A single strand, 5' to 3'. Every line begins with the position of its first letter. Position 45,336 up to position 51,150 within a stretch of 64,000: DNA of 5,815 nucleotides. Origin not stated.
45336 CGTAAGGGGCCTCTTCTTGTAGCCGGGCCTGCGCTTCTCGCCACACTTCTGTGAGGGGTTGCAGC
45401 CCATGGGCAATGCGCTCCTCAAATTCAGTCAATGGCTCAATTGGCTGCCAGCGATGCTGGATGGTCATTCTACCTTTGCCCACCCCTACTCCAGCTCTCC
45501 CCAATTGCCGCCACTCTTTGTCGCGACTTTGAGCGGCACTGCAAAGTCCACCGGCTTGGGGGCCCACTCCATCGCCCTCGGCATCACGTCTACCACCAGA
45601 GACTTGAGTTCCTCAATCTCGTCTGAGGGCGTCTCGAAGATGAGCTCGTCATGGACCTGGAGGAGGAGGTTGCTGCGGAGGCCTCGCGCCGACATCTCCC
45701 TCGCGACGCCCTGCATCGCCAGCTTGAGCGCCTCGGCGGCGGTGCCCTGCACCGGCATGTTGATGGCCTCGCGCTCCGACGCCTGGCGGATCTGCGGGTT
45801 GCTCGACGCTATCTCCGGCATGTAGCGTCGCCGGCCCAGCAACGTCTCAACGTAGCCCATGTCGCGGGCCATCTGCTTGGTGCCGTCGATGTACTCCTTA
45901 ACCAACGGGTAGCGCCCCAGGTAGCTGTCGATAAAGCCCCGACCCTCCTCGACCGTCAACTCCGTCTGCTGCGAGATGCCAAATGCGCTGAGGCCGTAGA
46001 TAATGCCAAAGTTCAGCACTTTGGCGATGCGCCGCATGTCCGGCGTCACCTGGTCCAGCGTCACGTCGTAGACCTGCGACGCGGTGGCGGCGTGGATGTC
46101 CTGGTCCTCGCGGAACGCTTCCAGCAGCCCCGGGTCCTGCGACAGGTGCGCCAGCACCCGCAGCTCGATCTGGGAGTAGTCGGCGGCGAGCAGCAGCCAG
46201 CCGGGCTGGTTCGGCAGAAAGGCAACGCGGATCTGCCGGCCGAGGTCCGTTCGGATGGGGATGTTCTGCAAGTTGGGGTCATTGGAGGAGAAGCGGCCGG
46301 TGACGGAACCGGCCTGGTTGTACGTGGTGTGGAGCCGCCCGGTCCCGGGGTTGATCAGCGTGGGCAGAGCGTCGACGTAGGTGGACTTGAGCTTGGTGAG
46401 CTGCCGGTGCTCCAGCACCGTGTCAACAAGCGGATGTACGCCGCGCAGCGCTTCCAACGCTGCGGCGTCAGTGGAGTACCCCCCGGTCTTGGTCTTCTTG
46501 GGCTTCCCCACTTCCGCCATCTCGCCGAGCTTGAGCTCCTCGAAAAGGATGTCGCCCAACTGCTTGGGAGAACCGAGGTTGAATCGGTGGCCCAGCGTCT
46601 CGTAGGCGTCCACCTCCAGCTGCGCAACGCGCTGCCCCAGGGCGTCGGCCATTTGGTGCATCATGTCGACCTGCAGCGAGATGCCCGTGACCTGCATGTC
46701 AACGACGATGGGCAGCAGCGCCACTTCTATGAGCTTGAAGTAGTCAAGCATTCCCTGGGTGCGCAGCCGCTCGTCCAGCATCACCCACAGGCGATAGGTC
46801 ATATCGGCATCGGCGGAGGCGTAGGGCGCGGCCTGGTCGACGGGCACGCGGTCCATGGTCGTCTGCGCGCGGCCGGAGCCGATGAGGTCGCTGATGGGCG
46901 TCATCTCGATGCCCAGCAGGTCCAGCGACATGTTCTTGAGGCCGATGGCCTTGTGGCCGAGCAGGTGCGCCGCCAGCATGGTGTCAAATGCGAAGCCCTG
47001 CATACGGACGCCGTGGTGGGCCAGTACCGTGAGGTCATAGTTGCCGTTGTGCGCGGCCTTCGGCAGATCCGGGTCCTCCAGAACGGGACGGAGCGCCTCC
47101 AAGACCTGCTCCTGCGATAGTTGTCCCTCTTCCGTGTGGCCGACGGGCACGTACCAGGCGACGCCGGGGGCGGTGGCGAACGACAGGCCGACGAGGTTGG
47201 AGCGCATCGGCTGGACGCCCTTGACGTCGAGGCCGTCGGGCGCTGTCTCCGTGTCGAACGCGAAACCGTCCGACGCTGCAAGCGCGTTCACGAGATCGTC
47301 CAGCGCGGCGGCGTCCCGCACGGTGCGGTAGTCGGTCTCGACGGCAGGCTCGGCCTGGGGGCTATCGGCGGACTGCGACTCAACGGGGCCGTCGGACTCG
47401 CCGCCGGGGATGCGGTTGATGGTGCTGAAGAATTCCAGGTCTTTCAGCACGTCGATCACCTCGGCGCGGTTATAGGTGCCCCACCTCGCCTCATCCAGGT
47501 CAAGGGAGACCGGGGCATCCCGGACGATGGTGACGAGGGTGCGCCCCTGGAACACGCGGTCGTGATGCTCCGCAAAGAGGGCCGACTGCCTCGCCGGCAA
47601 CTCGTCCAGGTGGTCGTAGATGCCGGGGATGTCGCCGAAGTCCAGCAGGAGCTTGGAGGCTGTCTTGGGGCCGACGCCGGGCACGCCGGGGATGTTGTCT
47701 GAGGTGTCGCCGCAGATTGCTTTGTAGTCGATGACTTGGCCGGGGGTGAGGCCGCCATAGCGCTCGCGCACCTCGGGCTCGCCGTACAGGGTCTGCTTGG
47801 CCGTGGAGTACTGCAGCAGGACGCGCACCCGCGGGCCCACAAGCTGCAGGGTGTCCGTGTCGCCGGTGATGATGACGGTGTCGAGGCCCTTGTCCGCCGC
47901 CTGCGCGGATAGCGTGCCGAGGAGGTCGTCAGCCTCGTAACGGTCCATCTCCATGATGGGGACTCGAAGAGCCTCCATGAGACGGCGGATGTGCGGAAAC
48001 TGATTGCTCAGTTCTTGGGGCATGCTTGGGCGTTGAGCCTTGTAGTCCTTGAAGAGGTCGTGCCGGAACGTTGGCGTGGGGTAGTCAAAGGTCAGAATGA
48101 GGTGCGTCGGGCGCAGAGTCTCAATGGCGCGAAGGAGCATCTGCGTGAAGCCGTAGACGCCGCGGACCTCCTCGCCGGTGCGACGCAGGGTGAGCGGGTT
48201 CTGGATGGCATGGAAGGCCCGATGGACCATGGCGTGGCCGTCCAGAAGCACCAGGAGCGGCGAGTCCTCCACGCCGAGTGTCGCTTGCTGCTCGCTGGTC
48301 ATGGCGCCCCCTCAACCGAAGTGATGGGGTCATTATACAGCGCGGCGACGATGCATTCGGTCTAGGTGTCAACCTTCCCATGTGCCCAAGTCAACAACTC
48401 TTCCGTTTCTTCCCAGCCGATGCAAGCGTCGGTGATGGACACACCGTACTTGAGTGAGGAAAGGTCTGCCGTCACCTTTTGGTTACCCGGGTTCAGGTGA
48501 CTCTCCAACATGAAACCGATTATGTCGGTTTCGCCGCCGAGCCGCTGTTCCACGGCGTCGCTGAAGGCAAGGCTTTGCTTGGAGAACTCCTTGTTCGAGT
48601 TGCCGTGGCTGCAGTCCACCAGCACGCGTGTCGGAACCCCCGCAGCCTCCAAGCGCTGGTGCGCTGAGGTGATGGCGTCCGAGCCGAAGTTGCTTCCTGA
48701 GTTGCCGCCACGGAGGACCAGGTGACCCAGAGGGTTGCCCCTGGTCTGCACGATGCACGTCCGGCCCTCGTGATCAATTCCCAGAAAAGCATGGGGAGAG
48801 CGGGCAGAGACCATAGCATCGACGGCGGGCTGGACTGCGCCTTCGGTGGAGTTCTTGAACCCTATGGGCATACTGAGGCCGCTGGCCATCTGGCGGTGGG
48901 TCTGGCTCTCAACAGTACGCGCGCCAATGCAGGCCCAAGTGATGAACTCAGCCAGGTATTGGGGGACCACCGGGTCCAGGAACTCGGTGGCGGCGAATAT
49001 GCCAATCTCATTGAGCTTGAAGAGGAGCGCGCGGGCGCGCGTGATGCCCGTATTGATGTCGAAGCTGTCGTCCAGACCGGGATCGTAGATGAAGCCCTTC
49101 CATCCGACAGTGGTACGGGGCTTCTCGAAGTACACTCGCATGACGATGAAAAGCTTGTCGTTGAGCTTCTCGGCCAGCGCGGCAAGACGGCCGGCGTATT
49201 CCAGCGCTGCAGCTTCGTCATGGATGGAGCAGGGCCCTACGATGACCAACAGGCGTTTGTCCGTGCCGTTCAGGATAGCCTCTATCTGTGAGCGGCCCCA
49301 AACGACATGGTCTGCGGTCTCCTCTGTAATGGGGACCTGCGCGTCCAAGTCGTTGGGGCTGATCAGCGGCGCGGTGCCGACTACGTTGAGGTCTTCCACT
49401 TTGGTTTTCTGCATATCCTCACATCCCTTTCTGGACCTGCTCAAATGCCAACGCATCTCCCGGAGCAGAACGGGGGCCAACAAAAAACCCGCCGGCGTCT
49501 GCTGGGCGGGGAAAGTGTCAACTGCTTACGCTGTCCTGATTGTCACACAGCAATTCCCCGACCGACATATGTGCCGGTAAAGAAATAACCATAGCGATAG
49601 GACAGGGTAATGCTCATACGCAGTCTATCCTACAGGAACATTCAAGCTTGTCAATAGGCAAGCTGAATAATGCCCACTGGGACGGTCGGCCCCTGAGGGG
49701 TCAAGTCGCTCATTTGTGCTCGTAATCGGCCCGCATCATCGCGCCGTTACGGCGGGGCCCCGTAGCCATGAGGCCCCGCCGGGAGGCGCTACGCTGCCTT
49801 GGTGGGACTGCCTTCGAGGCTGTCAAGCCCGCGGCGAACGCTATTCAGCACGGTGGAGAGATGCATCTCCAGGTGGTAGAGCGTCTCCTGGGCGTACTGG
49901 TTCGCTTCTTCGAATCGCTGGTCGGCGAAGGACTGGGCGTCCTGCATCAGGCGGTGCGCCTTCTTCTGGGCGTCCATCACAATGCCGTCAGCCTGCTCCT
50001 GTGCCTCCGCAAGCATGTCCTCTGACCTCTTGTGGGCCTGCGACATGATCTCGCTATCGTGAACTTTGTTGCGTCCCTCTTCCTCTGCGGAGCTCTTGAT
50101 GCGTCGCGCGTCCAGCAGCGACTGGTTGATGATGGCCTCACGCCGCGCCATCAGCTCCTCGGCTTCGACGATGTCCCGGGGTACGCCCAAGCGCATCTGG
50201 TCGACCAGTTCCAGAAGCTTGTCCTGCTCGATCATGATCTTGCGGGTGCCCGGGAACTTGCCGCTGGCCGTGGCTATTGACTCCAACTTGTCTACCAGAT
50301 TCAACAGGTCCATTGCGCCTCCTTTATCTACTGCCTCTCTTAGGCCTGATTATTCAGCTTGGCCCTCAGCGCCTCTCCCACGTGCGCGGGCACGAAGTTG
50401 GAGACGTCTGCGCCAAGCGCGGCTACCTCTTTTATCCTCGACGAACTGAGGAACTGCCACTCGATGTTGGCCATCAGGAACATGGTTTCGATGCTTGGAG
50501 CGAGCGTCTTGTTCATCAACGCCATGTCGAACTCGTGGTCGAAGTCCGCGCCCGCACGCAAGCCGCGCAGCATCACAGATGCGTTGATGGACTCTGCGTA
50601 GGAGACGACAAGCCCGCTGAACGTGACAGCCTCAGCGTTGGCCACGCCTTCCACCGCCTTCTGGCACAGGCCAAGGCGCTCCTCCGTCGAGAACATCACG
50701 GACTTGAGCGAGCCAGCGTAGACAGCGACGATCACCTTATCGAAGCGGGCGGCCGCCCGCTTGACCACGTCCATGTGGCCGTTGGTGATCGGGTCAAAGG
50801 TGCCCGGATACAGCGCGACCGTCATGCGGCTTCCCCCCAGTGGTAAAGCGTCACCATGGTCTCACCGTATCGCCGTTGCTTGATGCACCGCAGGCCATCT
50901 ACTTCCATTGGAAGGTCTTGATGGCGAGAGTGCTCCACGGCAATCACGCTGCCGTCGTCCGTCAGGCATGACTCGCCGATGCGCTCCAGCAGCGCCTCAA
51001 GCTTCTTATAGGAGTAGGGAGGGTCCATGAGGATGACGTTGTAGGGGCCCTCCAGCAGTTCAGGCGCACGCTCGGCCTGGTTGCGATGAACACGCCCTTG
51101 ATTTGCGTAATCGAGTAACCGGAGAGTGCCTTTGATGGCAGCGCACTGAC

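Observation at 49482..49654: Aromatic-codon-rich leader peptide with terminator and anti-terminator pairings upstream of DAHP synthase (ribosome-mediated attenuation candidate)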

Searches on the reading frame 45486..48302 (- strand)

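Call 4: search_protein_families(library=pfam, proteins=[window:45486-48302:-])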
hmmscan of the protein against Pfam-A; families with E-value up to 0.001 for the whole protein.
window:45486-48302:- (938 aa): 5 families
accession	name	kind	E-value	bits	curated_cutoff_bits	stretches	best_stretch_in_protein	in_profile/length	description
PF00476.26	DNA_pol_A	-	1.4e-150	502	34.3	1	546-936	2-381/381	DNA polymerase family A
PF02739.22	5_3_exonuc_N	-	2.8e-52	177.2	34.3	1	17-183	2-164/164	5'-3' exonuclease, N-terminal resolvase-like domain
PF01367.25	5_3_exonuc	-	1e-27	96.9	40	1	186-278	2-95/97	5'-3' exonuclease, C-terminal SAM fold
PF01612.26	DNA_pol_A_exo1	-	2.6e-24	86.4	23.6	1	325-513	1-172/173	3'-5' exonuclease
PF22619.2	DNA_polI_exo1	-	0.00087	19.6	27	0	402-449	38-85/140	DNA polymerase I, ribonuclease H-like domain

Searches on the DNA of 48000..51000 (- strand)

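Call 3: search_rna_families(source=window, start=48000, end=51000, threshold=evalue, max_evalue=10, show_alignments=3)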
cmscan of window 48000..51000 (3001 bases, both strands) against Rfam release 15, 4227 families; matches with E-value up to 10: 3.
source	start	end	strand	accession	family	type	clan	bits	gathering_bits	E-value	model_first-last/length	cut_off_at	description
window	49711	49816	-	RF02556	snaR-A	Gene; sRNA;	-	19.9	98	0.62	1-115/115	no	snaR-A sRNA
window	50171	50259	+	RF03639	mir-619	Gene; miRNA;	-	17.4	80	3.6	1-70/70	no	mir-619 microRNA precursor family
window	49811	49844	-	RF03163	c4-a1b1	Gene; antisense;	CL00128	14.2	46.7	3.7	1-53/53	no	a1, b1 targets of C4 antisense RNA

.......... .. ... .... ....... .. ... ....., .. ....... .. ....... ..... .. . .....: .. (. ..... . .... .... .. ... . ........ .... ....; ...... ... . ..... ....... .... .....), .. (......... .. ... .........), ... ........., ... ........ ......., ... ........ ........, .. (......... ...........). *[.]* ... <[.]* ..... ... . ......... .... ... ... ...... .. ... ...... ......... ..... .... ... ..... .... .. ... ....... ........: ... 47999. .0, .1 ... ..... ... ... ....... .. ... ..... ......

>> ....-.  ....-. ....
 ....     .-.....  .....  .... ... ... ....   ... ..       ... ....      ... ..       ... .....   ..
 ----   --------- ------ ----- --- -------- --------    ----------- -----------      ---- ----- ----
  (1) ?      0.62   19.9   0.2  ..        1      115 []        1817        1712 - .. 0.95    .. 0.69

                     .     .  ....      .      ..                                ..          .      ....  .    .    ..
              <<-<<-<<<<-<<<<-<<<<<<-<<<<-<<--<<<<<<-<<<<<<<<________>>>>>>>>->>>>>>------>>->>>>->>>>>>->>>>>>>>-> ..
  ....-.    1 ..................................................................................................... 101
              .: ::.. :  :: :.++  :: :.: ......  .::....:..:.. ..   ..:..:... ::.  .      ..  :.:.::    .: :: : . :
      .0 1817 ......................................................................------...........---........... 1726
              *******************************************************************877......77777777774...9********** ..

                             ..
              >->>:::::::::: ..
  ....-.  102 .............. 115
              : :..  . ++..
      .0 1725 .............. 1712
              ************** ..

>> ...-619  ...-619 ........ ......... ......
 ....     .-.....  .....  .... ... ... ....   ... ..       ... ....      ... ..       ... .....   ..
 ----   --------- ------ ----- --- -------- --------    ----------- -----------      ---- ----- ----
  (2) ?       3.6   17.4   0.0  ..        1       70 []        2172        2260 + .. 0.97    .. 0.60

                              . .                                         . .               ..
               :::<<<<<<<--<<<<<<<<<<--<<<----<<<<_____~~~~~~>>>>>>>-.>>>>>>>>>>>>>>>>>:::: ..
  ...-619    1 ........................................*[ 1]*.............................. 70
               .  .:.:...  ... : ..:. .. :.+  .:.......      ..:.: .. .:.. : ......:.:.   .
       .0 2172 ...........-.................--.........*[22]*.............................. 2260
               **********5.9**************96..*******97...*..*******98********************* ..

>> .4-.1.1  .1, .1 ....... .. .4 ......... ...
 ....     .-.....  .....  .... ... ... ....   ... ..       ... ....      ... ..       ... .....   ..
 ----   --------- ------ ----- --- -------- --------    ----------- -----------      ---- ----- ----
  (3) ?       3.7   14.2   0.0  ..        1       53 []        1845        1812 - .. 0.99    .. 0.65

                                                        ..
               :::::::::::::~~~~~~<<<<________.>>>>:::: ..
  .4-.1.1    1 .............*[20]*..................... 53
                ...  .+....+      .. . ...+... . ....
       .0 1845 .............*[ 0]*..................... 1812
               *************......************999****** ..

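Call 60: build_rna_model(alignment_id=A4, structure=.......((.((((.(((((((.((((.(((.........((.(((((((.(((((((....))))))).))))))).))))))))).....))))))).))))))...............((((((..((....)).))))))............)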
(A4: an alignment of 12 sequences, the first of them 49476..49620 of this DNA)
Model R1 built from alignment A4 (12 sequences, 156 columns); structure: as given.
model positions 145; base pairs 44; branch points 1; effective number of sequences 1.66; information 0.59 bits per position. Calibrated on 0.2 Mb of random sequence (short: E-values are rough).
structure used (alignment columns):
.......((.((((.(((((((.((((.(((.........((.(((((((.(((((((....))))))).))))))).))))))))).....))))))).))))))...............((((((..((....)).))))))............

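Call 61: search_with_rna_model(model_id=R1, sources=[window, L001, L002, L003, L004, L005, L006, L007, L008, L009, L010, L011, L012, L013, L014, L015, L016, L017, L018, L019, L020, L021, L022, L023, L024, L025, L026, L027, L028, L029, L030, L031, L032, L033, L034, L035, L036, L037, L038, L039, L040, L041, L042, L043, L044, L045, L046, L047, L048, L049, L050, L051, L052, L053, L054, L055, L056, L057, L058, L059, L060, L061, L062, L063, L064, L065, L066, L067, L068, L069, L070, L071, L072, L073, L074, L075, L076, L077, L078, L079, L080, L081, L082, L083, L084, L085, L086, L087, L088, L089, L090, L091, L092, L093, L094, L095, L096, L097, L098, L099], max_evalue=1, make_alignment=true)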
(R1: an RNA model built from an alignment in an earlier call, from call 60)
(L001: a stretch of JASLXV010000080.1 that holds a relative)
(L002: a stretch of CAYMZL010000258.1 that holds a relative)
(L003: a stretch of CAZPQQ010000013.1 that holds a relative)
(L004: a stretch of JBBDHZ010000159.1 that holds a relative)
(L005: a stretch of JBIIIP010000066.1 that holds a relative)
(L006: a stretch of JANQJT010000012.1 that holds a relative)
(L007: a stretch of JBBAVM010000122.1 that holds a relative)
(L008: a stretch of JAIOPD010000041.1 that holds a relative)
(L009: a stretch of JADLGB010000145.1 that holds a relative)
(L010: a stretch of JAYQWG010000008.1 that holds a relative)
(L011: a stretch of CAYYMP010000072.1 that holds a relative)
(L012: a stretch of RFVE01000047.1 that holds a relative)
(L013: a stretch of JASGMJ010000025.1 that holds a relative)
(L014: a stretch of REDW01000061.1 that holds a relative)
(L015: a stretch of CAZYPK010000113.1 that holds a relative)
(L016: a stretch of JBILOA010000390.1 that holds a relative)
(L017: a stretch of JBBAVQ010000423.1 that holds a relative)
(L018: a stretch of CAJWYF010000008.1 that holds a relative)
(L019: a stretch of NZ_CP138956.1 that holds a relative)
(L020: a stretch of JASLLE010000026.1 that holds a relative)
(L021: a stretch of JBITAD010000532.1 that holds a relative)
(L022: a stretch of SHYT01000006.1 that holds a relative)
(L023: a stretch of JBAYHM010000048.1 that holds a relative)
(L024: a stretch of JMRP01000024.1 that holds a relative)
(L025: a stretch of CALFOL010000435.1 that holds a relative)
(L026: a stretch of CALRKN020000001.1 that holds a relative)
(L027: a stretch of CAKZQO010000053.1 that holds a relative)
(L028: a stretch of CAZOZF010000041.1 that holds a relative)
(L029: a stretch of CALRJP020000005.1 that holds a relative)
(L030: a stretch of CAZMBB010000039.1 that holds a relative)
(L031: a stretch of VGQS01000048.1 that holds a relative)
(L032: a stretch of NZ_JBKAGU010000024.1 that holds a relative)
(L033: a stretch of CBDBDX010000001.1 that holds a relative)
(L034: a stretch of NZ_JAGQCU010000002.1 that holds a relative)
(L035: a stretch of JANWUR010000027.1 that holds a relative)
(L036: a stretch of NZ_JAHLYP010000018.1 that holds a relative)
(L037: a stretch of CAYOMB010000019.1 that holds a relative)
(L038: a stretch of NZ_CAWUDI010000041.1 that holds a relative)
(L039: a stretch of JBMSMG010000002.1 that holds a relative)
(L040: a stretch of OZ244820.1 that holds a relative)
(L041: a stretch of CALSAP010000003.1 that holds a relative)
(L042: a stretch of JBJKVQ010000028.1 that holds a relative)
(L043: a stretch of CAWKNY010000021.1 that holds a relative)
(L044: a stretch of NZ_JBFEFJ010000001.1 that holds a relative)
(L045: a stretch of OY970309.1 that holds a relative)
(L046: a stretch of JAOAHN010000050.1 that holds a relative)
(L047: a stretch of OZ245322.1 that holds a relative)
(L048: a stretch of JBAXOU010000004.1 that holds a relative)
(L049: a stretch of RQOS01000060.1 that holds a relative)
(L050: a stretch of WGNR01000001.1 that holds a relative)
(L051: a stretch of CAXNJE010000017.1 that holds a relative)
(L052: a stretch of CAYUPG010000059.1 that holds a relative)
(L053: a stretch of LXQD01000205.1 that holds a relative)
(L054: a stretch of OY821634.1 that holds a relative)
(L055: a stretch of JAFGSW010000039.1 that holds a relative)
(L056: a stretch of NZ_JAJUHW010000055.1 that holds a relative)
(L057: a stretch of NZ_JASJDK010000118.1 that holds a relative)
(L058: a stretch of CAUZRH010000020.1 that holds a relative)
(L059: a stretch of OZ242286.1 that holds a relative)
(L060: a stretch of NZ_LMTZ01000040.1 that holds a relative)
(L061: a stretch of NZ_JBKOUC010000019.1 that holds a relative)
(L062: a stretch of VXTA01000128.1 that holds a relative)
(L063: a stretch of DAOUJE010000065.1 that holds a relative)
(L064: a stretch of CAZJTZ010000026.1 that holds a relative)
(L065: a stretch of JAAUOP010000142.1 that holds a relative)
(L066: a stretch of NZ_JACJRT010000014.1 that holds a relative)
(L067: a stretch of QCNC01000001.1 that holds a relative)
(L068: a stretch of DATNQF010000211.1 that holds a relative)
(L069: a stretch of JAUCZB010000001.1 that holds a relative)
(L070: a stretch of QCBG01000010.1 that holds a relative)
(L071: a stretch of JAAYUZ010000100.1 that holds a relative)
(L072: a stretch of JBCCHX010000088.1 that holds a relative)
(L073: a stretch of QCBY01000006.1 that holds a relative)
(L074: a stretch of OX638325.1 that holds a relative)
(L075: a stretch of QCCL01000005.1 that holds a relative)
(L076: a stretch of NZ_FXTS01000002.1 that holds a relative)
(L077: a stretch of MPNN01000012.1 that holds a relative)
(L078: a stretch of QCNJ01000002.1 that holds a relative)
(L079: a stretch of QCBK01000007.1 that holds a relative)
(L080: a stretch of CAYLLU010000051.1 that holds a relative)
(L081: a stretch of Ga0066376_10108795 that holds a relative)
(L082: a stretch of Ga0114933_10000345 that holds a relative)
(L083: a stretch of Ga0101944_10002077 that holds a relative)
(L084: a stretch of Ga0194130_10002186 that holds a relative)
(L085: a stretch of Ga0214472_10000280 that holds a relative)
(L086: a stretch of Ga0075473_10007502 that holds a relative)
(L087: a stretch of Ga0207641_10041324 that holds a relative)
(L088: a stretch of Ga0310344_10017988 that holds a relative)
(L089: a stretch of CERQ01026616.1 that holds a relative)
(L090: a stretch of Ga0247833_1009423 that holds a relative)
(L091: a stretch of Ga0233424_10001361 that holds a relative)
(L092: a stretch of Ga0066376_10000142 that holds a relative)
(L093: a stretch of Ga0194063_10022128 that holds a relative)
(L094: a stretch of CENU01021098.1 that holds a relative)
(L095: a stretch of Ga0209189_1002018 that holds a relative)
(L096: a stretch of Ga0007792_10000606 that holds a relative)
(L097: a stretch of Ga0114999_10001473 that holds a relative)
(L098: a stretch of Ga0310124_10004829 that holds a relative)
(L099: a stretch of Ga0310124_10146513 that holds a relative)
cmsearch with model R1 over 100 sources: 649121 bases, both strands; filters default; matches with E-value up to 1: 3.
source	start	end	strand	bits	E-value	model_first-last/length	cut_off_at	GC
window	49476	49620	-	164.6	7.6e-43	1-145/145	no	0.52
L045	2858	2978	+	19.1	0.032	1-145/145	no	0.62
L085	1383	1466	+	15.6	0.3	1-145/145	no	0.61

Alignment A5: 3 matches aligned to the model, 170 columns, each read 5' to 3' on its own strand. Consensus structure (alignment columns), stored with it:
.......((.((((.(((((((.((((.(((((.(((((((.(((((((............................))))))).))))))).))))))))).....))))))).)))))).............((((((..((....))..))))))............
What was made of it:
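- Tried and rejected: It did not find L001-L003, so it is too narrow to define the wider family (calls 60, 61).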
